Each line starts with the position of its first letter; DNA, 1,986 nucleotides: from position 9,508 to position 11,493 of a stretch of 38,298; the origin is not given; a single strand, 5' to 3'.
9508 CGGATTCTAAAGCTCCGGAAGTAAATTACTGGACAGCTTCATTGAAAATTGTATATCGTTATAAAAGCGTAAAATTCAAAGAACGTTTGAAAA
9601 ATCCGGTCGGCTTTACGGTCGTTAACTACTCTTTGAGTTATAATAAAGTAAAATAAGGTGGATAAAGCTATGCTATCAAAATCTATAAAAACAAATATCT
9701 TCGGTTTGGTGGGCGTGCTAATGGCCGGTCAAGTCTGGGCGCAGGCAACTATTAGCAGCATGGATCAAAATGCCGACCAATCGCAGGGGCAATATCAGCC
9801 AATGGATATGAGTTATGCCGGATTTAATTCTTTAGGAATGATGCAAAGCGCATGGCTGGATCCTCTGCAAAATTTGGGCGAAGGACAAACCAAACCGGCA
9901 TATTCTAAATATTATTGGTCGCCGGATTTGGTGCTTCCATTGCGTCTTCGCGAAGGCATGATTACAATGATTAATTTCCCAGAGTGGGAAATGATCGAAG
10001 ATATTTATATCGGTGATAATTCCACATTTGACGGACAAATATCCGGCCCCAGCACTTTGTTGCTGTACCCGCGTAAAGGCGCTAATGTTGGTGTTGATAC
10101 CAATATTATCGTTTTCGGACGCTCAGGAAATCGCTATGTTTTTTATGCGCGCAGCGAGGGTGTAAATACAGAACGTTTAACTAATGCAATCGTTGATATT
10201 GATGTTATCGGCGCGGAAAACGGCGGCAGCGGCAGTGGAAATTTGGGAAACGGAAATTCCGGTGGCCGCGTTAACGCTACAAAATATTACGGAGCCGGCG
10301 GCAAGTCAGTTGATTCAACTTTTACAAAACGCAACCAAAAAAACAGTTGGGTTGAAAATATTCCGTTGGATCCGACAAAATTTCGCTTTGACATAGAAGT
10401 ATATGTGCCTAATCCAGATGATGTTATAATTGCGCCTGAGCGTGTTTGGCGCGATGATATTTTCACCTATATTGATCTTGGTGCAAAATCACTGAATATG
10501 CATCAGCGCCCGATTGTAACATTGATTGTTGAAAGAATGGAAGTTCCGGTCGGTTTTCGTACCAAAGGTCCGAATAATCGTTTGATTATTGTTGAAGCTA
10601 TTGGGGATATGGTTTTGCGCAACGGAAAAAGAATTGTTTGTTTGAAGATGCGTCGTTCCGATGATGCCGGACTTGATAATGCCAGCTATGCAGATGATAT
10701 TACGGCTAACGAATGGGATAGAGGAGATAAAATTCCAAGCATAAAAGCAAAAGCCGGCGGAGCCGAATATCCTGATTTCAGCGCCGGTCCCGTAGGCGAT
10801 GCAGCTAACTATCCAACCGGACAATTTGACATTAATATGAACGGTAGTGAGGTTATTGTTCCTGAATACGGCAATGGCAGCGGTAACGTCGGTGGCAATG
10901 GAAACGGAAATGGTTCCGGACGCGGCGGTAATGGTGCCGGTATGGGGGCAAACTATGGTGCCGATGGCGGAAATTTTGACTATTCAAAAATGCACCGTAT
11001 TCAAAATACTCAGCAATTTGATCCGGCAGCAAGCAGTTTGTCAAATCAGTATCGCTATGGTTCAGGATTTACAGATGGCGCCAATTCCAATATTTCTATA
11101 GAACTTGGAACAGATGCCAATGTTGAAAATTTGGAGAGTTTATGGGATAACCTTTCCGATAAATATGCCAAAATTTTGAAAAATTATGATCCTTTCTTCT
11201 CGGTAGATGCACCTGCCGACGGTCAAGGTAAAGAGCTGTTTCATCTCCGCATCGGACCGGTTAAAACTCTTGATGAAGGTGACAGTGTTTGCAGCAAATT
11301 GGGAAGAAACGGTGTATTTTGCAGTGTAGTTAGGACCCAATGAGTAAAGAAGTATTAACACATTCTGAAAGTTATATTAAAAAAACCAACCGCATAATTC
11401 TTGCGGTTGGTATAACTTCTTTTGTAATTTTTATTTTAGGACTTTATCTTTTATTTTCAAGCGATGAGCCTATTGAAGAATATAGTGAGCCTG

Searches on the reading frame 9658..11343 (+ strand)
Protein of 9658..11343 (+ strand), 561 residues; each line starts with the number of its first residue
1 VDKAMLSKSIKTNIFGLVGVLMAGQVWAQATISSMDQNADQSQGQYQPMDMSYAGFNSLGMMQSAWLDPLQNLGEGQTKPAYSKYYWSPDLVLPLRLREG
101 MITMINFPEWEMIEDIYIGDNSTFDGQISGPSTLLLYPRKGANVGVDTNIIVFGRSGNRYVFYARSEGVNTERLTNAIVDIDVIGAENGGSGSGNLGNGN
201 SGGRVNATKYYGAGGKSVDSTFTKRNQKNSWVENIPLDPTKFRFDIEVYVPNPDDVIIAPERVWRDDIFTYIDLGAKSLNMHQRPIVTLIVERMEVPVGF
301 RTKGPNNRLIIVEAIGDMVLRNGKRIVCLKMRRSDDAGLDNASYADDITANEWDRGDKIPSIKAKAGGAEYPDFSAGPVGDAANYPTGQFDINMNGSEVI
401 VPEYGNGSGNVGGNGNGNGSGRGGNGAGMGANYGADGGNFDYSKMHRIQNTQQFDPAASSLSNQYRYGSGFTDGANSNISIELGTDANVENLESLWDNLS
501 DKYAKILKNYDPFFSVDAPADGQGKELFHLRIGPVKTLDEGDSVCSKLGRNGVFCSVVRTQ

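Call 5: search_protein_families(library=pfam, proteins=[window:9658-11343:+], max_evalue=0.01)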
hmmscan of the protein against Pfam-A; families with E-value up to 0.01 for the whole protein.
window:9658-11343:+ (561 aa): 2 families
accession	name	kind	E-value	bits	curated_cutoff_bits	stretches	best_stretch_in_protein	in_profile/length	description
PF03524.21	CagX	-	2.3e-11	44.3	34.2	1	83-330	4-196/198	Conjugal transfer protein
PF05036.18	SPOR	-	0.00018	22.2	21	1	480-559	6-76/76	SPOR domain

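Call 89: find_homologous_proteins(query=window:9658-11343:+, max_evalue=1e-10)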
Query window:9658-11343:+ (561 aa): 1482 proteins with E <= 1e-10 among 8000 candidates; the best 120 are listed.
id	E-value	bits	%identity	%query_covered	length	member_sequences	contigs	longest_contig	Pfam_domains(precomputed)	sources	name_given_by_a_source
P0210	0.0e+0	1249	98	99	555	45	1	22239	PF03524.22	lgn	-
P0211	0.0e+0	1101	86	99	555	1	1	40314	PF03524.22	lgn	-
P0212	0.0e+0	1057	84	99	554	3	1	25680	PF03524.22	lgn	-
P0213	0.0e+0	1057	83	99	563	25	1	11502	PF03524.22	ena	-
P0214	0.0e+0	1052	83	99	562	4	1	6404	PF03524.22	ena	-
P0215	0.0e+0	1045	84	99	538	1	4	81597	PF03524.22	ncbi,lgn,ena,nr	ncbi:MAG: TrbG/VirB9 family P-type conjugative transfer protein [Alphaproteobacteria bacterium]|nr:T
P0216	0.0e+0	1043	84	99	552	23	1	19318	PF03524.22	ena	-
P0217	0.0e+0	1018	79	100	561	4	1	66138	PF03524.22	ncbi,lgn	-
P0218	3.0e-295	998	80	99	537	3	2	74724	PF03524.22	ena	-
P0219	9.7e-295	997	79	100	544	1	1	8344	PF03524.22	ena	-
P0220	9.6e-286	967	78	99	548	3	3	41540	PF03524.22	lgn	-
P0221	1.7e-285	966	76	100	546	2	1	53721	PF05036.19,PF03524.22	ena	-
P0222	2.0e-285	966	77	99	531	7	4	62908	PF03524.22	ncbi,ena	-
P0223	3.0e-285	965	77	99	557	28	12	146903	PF03524.22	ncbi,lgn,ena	-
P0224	3.5e-284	962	77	99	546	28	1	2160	PF03524.22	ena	-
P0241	1.7e-269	913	72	99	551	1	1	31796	PF05036.19,PF03524.22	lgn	-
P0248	8.6e-242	822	69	96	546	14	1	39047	PF05036.19,PF03524.22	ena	-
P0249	5.9e-238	809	65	99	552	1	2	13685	PF05036.19,PF03524.22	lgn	-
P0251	1.1e-236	805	64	99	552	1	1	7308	PF05036.19,PF03524.22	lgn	-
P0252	2.0e-236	804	64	99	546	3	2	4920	PF05036.19,PF03524.22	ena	-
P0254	3.6e-235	800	66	96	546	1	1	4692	PF05036.19,PF03524.22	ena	-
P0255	4.2e-235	800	64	99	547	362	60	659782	PF05036.19,PF03524.22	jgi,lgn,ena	-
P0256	6.0e-235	799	64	99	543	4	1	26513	PF05036.19,PF03524.22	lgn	-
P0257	1.4e-234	798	65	99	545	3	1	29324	PF05036.19,PF03524.22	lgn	-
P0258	1.6e-234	798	64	99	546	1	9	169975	PF05036.19,PF03524.22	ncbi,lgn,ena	-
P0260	2.7e-234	797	64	98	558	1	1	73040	PF05036.19,PF03524.22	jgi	-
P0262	9.6e-234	795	64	99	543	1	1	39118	PF05036.19,PF03524.22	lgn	-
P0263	1.3e-233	795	64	99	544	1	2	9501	PF05036.19,PF03524.22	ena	-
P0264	1.7e-233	794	64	99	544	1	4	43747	PF05036.19,PF03524.22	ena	-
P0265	3.2e-233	793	68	97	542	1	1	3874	PF05036.19,PF03524.22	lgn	-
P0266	4.0e-233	793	67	95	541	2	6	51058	PF05036.19,PF03524.22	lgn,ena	-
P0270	1.6e-232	791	65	99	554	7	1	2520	PF05036.19,PF03524.22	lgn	-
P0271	1.6e-232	791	64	97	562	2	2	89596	PF05036.19,PF03524.22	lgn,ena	-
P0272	1.7e-232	791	63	99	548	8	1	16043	PF05036.19,PF03524.22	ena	-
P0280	1.6e-231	788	66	99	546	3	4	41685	PF05036.19,PF03524.22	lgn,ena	-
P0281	2.3e-231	787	65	99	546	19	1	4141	PF05036.19,PF03524.22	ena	-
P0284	6.4e-231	786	65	98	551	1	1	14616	PF05036.19,PF03524.22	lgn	-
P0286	8.6e-231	785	66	96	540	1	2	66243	PF05036.19,PF03524.22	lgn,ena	-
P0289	1.4e-230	785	65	98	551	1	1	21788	PF05036.19,PF03524.22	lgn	-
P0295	8.6e-230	782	65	99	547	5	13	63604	PF05036.19,PF03524.22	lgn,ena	-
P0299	2.6e-229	781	65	99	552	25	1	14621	PF05036.19,PF03524.22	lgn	-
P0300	5.7e-229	779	62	99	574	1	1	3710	PF05036.19,PF03524.22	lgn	-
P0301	6.5e-229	779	64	99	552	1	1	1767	PF05036.19,PF03524.22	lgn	-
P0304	2.5e-228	777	62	99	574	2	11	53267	PF05036.19,PF03524.22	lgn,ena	-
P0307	1.0e-227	775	63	99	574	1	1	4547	PF05036.19,PF03524.22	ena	-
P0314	6.9e-227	773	61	98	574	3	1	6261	PF05036.19,PF03524.22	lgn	-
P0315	1.4e-226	772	62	99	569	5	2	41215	PF05036.19,PF03524.22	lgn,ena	-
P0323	8.1e-226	769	63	99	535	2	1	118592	PF05036.19,PF03524.22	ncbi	-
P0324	1.0e-225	769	62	99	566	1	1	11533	PF05036.19,PF03524.22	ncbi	-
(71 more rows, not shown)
